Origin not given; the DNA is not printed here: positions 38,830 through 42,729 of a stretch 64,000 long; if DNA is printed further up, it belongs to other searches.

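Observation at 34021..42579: Giant 8.56-kb gene: doubly membrane-anchored protein made of many highly diverged Ig-like modules, with no LPXTG and no exact repeats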

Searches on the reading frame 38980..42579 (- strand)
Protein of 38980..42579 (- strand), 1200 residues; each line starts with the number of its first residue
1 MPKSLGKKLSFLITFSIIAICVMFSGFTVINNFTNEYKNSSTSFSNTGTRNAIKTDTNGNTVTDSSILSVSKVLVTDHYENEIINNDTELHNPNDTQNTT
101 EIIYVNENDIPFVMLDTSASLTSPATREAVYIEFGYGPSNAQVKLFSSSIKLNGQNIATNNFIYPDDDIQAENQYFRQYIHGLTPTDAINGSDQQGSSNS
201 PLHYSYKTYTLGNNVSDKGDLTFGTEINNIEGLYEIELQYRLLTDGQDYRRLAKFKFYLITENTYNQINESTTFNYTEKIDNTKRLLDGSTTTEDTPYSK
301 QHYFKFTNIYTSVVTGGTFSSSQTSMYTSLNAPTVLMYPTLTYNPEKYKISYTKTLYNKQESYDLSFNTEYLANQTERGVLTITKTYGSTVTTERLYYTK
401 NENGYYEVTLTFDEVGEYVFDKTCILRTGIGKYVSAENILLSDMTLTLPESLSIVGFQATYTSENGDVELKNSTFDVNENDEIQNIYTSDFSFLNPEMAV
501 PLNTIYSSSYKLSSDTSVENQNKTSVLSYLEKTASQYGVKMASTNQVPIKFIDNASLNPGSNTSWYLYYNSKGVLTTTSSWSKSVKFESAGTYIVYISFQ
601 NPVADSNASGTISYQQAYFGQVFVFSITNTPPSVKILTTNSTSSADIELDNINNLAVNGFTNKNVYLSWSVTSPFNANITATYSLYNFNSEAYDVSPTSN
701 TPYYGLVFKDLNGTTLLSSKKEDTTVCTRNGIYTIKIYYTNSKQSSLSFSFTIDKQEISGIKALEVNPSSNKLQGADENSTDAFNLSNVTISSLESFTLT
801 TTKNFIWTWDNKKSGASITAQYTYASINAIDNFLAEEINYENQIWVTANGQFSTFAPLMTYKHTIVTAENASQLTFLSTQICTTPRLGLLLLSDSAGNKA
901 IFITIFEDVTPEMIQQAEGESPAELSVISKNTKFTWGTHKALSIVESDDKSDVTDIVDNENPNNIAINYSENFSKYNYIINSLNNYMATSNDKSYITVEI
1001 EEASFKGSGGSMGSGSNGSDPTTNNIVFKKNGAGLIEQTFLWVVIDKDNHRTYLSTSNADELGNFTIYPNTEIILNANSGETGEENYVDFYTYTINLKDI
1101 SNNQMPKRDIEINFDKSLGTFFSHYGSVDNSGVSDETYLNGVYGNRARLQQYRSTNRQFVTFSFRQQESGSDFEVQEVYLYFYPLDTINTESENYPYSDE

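Call 57: predict_structure(alignment_id=A4)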
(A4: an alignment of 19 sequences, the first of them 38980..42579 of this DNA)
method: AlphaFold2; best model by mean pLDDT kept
length: 1200 residues; sequences in the alignment: 19
mean_pLDDT: 66.7   pTM: 0.48
mean pLDDT of the five models: 66.7, 66.5, 64.7, 64.2, 62.6
residues with pLDDT >= 90: 151; 70-90: 474; 50-70: 224; < 50: 351
segments of 3 or more residues with pLDDT < 50: 1-11, 24-49, 79-88, 136-140, 163-208, 217-221, 290-294, 311-330, 504-523, 606-613, 643-647, 692-724, 1009-1023, 1031-1072, 1074-1089, 1115-1161, 1163-1175, 1180-1186, 1188-1200
pLDDT, mean of each block of 10 residues (from residue 1): 36 60 49 30 33 76 65 61 43 59 76 69 61 56 63 67 41 40 36 34 44 52 57 77 67 81 75 77 65 61 72 35 42 64 89 87 91 80 86 88 84 90 81 75 78 89 79 63 72 67 47 38 59 70 86 86 83 82 89 88 52 61 84 76 49 80 79 69 73 43 32 32 59 82 79 89 91 90 89 76 91 90 93 86 86 93 90 88 91 91 89 77 64 75 88 87 81 77 88 89 67 38 53 37 42 40 37 46 44 77 79 52 44 41 39 40 46 47 45 43
secondary structure, 60 per line:
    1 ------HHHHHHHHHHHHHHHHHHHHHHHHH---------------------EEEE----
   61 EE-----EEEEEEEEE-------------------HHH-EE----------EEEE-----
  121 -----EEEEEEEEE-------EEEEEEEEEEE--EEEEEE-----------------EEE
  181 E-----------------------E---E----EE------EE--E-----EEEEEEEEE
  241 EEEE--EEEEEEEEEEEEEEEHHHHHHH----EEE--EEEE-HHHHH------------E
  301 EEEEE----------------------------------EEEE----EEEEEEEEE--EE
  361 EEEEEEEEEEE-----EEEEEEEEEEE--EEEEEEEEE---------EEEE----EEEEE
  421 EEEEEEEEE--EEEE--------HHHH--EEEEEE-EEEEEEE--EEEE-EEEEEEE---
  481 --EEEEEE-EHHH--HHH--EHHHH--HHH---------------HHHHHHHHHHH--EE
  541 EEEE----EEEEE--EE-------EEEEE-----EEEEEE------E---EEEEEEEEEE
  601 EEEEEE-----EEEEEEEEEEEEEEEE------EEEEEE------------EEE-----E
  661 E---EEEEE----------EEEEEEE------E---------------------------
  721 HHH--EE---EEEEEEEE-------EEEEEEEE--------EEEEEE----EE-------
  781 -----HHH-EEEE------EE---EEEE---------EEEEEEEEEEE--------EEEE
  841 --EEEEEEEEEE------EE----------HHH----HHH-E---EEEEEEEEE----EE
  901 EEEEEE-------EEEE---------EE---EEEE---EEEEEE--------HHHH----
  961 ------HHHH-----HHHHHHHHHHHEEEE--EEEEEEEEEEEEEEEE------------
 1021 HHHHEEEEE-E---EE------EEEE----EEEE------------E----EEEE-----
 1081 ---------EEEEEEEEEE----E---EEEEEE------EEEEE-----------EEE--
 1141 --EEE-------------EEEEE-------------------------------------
elements in order (helices of 4 or more, strands of 3 or more residues): H7-31 E53-56 E68-76 E112-115 E126-134 E142-152 E155-160 E178-181 E232-244 E247-261 H262-268 E273-275 E278-281 H283-287 E300-305 E340-343 E348-356 E359-371 E377-387 E390-398 E408-411 E416-429 E432-435 H444-447 E450-455 E457-463 E466-469 E471-477 E483-488 H502-505 H526-536 E539-544 E549-553 E565-569 E575-580 E591-606 E612-627 E634-639 E652-654 E665-669 E680-686 E731-738 E746-753 E762-767 E790-793 E805-808 E818-828 E837-840 E843-852 E886-894 E899-906 E914-917 E932-935 E939-944 H953-956 H967-970 H976-986 E987-990 E993-1008 H1021-1024 E1025-1029 E1043-1046 E1051-1054 E1072-1075 E1090-1099 E1108-1113 E1120-1124 E1136-1138 E1143-1145 E1159-1163

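Call 63: fold_search(model_id=the predicted structure, library=pdb)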
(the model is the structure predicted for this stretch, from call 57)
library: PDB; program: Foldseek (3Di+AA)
matches with E <= 10: 544; with E <= 0.001: 18
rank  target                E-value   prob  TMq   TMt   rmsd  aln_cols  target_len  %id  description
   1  7q61_A                4.1e-07  0.89  0.09  0.09  46.6      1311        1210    8  Structure of TEV conjugated A2ML1 (A2ML1-TC) (released 2022-04-20)
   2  9hcj_10               9.6e-07  0.60  0.09  0.06  46.4      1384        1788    8  D. discoideum nuclear pore complex (released 2024-12-25)
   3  4e0s_A                2.9e-06  0.75  0.09  0.07  50.8      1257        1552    6  Crystal Structure of C5b-6 (released 2012-04-18)
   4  7q5z                  4.6e-06  0.85  0.11  0.10  46.1      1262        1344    7  Cryo-EM structure of native human A2ML1 (released 2022-04-20)
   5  7ad7_B                1.1e-05  0.84  0.08  0.13  46.2       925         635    6  Crystal structure of human complement C5 in complex with the K8 bovine knob domain peptide. (released 2021-03-10)
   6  7o7p_C                2.1e-05  0.54  0.09  0.09  48.7      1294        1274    6  (h-alpha2M)4 activated state (released 2022-04-13)
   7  7o7p_A                2.3e-05  0.51  0.09  0.09  48.7      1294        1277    6  (h-alpha2M)4 activated state (released 2022-04-13)
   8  9u62_E                2.5e-05  0.57  0.09  0.08  44.8      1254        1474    7  AP pathways C3 convertase C3bBbP and C3 complex (released 2026-01-14)
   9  9u5z_E                3.6e-05  0.57  0.09  0.08  52.0      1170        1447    6  C3 convertases zymogen C4b2 in activation state (released 2026-01-14)
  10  6tav_B                6.5e-05  0.30  0.08  0.08  50.3      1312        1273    6  Crystal structure of endopeptidase-induced alpha2-macroglobulin (released 2021-05-12)
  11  6tav_D                2.3e-04  0.35  0.09  0.08  54.0      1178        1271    7  Crystal structure of endopeptidase-induced alpha2-macroglobulin (released 2021-05-12)
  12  7o7q_A                2.3e-04  0.30  0.09  0.09  47.4      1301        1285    6  (h-alpha2M)4 trypsin-activated state (released 2022-04-13)
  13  9ijj_4H               2.9e-04  0.33  0.10  0.05  34.1      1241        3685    7  In situ structure of the central apparatus in mouse sperm axoneme. (released 2025-06-04)
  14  7o7n_A                3.3e-04  0.25  0.09  0.09  47.8      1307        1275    7  (h-alpha2M)4 semiactivated I state (released 2022-04-13)
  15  6tav_A                3.4e-04  0.21  0.08  0.07  48.7      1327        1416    6  Crystal structure of endopeptidase-induced alpha2-macroglobulin (released 2021-05-12)
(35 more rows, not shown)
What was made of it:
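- The top Foldseek matches for the N-terminal tile are A2ML1, alpha2-macroglobulin and complement C3/C5 MG-domain arrays (call 63).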

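Call 95: fold_search(model_id=the predicted structure, library=viral)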
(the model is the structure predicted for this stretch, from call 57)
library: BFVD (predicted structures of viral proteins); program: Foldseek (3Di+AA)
matches with E <= 10: 634; with E <= 0.001: 27
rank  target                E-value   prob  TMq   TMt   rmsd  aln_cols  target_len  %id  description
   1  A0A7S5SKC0            2.2e-06  0.99  0.12  0.15  32.5       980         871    8  (no name in the UniProt tables at hand)
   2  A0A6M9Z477            2.5e-06  0.90  0.10  0.13  39.2       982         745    8  (no name in the UniProt tables at hand)
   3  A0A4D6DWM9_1          3.8e-06  0.38  0.07  0.07  43.2      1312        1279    8  Uncharacterized protein [Edwardsiella phage pEt-SU]
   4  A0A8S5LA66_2          5.1e-06  0.80  0.10  0.11  28.2      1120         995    9  Uncharacterized protein [Myoviridae sp. ctPuP5]
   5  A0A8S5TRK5            6.0e-06  0.98  0.09  0.15  21.2       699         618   10  Uncharacterized protein [Siphoviridae sp. ct1SN28]
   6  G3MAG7                1.2e-05  0.84  0.13  0.14  32.2      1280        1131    8  Gp426 [Bacillus phage G]
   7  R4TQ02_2              2.6e-05  0.18  0.07  0.06  44.7      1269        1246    9  (no name in the UniProt tables at hand)
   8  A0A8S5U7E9            3.0e-05  0.92  0.08  0.12  22.2       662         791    9  Uncharacterized protein [Podoviridae sp. ctngc57]
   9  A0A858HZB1            3.0e-05  0.41  0.08  0.10  45.4      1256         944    9  (no name in the UniProt tables at hand)
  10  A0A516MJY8            4.9e-05  0.18  0.07  0.07  56.6      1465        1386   10  (no name in the UniProt tables at hand)
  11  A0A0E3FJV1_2          6.3e-05  0.66  0.11  0.14  38.3      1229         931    8  Virion structural protein [Synechococcus phage ACG-2014j]
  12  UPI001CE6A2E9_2       6.3e-05  0.18  0.07  0.08  47.1      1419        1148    8  (no name look-up for this kind of identifier)
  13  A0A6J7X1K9            8.1e-05  0.60  0.09  0.14  27.1       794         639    8  Uncharacterized protein [uncultured Caudovirales phage]
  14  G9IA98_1              8.6e-05  0.57  0.11  0.13  38.5      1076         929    8  (no name in the UniProt tables at hand)
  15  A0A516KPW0            1.1e-04  0.91  0.10  0.15  18.0       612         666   10  (no name in the UniProt tables at hand)
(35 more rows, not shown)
